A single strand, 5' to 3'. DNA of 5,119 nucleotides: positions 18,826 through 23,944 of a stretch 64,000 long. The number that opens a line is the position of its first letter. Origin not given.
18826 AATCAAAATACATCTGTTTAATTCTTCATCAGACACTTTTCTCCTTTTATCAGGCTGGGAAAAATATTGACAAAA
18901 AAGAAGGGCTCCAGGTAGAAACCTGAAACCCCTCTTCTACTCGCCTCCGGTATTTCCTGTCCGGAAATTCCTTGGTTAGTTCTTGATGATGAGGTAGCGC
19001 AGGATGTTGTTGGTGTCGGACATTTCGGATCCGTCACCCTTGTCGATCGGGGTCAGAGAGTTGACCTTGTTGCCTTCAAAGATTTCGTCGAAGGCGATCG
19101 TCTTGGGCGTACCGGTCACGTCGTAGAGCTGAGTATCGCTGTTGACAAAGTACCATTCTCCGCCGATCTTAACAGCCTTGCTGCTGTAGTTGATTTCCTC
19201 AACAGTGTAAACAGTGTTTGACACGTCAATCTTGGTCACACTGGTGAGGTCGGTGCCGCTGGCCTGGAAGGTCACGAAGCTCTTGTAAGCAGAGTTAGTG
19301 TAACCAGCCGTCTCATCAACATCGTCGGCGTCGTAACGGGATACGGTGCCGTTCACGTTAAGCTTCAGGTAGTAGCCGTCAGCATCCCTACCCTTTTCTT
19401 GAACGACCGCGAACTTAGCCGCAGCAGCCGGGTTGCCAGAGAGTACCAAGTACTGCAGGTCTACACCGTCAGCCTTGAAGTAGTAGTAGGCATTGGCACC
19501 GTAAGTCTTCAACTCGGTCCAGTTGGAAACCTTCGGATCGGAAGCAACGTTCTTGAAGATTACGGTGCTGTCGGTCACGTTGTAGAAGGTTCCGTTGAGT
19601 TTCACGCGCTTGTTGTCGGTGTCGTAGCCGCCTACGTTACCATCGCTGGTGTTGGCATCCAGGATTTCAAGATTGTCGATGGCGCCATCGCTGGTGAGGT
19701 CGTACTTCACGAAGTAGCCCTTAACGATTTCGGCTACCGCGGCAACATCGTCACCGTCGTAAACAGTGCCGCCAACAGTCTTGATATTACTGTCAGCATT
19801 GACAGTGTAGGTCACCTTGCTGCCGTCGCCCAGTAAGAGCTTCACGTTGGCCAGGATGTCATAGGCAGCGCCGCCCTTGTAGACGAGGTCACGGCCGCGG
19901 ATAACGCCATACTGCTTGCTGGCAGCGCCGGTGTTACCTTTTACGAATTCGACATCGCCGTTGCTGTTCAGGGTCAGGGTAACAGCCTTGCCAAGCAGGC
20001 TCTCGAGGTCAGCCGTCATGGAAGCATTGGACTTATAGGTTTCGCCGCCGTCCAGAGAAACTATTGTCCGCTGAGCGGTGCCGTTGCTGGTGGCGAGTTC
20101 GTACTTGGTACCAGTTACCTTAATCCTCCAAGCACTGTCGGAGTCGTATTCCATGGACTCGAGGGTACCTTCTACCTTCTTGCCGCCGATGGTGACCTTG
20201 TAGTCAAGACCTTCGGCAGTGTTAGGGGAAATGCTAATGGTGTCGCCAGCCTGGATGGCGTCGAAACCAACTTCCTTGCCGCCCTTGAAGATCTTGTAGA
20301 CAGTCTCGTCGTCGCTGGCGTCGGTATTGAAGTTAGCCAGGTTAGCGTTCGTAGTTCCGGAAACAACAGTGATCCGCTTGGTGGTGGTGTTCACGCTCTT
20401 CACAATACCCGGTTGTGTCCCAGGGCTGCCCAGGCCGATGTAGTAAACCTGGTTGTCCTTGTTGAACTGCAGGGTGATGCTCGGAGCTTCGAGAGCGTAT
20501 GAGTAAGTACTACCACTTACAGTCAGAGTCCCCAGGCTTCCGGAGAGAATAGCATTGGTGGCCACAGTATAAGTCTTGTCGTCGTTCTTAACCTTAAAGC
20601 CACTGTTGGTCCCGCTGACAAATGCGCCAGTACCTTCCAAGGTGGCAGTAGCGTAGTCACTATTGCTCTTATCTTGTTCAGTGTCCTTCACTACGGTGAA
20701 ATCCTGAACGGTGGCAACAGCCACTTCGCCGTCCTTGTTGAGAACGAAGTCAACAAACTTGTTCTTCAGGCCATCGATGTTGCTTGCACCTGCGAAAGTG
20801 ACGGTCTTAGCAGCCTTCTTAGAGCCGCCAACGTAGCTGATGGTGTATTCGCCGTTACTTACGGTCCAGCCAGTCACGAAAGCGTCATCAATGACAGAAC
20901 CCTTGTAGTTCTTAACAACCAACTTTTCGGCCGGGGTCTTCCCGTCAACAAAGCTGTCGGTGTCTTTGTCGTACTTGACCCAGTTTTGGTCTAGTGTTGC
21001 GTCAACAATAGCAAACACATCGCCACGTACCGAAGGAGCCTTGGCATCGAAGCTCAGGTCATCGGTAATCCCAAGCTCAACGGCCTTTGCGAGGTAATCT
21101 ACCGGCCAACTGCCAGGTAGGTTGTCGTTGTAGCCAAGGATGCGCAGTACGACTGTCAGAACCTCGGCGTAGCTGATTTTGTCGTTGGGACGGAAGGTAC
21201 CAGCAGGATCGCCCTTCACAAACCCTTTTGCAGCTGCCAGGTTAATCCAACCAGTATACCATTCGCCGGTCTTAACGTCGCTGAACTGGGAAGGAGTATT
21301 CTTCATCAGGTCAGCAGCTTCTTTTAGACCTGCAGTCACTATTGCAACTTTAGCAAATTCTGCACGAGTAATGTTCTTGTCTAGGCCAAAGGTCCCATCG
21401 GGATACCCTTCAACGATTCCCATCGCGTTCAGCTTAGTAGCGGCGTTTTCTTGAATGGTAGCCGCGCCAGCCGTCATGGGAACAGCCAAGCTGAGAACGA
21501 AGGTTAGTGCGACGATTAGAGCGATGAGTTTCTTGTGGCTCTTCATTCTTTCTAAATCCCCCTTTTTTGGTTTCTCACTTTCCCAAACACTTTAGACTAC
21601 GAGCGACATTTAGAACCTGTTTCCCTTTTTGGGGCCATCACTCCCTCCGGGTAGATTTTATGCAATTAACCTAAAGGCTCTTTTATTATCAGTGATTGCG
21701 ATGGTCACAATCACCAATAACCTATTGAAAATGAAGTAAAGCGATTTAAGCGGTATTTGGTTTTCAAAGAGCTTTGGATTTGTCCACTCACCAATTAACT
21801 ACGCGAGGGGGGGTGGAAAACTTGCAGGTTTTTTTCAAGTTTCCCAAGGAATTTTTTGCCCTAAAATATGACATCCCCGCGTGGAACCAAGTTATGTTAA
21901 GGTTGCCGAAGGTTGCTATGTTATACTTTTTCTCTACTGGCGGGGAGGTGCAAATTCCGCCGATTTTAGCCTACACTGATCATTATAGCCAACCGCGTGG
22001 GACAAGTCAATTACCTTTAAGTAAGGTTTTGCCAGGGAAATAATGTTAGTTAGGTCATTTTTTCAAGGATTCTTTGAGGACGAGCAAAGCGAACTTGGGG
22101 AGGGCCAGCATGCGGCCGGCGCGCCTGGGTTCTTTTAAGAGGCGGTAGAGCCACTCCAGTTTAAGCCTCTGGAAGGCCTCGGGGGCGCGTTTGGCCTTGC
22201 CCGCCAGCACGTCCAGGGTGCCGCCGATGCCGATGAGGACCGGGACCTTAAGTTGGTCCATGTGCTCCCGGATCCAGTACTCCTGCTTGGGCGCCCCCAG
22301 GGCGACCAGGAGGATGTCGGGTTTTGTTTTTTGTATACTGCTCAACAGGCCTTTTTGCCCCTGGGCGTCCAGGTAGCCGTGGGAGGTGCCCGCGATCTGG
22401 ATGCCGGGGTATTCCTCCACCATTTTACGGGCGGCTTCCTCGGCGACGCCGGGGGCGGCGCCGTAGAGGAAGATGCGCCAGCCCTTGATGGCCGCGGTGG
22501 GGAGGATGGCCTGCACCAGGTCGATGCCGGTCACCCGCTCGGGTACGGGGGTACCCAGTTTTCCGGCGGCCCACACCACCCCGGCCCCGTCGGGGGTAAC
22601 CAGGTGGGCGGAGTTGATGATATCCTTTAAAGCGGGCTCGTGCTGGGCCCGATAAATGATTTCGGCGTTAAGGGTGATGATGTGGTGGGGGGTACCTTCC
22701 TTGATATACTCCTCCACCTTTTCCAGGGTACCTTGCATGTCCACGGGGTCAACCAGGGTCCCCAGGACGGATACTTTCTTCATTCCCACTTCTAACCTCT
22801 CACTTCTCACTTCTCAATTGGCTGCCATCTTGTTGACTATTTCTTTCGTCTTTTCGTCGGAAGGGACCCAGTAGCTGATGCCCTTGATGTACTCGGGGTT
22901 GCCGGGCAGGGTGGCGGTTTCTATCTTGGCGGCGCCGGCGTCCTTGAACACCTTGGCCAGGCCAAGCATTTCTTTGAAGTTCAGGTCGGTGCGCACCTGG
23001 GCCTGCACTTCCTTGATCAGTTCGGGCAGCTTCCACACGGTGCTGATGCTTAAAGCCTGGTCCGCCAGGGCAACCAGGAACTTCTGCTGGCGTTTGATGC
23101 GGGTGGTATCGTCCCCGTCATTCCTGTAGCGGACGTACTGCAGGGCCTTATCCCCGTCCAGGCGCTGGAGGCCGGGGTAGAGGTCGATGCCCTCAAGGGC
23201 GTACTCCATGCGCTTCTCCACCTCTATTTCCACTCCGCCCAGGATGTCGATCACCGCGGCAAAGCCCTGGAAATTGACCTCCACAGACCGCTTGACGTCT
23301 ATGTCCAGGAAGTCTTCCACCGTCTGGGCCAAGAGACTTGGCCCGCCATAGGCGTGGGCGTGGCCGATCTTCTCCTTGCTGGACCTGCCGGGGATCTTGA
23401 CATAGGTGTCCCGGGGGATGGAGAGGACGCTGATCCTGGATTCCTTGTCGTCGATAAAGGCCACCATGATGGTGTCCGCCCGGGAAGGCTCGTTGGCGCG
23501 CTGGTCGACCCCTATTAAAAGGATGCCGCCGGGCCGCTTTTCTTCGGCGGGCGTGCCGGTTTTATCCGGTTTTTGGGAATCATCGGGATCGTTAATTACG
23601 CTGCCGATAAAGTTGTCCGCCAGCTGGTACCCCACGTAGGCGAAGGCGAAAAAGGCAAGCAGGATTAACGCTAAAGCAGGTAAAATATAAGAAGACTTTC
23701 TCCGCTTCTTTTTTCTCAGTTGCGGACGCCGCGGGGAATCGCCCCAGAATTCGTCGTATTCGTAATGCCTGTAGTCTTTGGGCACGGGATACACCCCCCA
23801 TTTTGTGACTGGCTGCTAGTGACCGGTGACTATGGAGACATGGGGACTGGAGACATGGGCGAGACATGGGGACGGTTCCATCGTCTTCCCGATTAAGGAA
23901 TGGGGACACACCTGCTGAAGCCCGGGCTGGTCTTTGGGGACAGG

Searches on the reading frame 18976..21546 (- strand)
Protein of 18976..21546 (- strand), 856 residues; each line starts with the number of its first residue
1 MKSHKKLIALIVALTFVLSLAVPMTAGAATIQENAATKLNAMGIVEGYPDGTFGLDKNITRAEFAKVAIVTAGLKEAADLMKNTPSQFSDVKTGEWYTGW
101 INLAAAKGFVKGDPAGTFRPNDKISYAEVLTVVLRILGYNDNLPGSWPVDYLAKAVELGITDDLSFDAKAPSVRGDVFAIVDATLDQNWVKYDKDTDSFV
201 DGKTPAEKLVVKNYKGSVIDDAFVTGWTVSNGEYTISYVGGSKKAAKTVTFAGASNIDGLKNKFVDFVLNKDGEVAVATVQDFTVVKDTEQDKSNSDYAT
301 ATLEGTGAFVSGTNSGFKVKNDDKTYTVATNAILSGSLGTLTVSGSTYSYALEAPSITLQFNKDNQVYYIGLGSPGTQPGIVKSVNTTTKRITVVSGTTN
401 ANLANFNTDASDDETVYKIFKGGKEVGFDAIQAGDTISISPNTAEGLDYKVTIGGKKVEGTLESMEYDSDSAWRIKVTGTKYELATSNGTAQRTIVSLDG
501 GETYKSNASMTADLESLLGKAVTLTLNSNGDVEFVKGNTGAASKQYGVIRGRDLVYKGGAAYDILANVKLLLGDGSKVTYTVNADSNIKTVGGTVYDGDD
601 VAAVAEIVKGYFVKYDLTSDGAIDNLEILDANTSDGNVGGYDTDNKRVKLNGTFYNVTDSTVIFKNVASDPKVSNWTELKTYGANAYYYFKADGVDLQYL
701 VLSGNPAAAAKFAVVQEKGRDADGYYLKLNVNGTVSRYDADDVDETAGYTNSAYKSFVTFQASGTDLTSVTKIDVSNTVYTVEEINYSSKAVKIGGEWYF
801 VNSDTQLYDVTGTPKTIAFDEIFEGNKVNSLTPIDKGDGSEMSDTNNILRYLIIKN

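Call 82: search_protein_families(library=pfam, proteins=[window:18976-21546:-], max_evalue=0.001)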
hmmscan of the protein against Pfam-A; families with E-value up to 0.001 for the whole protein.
window:18976-21546:- (856 aa): 1 family
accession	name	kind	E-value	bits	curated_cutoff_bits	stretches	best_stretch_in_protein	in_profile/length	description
PF00395.25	SLH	-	3.5e-21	75.3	20.8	2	88-129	2-43/44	S-layer homology domain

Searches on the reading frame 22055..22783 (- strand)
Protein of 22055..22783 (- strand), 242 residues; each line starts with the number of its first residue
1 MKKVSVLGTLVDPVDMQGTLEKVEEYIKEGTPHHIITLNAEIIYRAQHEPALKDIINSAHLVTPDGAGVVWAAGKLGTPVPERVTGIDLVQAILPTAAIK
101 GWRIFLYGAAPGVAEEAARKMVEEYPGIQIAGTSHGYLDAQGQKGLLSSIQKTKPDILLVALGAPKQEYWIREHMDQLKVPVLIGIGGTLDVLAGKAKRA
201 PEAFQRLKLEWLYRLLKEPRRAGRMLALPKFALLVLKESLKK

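Call 47: search_protein_families(library=pfam, proteins=[window:22055-22783:-], max_evalue=0.001)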
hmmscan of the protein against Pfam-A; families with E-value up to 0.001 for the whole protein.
window:22055-22783:- (242 aa): 1 family
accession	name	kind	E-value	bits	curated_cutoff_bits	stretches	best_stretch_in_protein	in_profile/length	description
PF03808.19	Glyco_tran_WecG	-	2.5e-66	223.1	27.4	1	59-225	1-167/168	Glycosyl transferase WecG/TagA/CpsF family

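Call 57: find_encoding_contigs(protein=window:22055-22783:-, flank=6000, max_places=8)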
Protein window:22055-22783:- (242 aa): no gene with exactly this product is on record in the collection.

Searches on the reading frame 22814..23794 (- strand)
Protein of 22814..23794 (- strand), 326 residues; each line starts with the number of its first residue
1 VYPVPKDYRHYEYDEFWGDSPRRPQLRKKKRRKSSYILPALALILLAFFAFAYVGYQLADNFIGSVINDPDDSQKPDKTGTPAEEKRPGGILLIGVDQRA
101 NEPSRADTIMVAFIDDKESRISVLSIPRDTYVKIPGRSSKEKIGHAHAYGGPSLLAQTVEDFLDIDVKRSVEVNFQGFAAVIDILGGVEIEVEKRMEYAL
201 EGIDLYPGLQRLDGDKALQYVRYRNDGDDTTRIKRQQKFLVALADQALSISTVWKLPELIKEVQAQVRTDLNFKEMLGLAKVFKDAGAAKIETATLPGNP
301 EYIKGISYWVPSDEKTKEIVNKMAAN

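Call 47: search_protein_families(library=pfam, proteins=[window:22814-23794:-], max_evalue=0.001)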
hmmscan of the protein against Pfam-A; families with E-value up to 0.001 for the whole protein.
window:22814-23794:- (326 aa): 1 family
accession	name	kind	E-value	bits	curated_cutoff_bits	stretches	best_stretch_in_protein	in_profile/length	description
PF03816.19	LytR_cpsA_psr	-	1.6e-43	148.9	24.6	1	105-247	1-148/150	LytR_cpsA_psr family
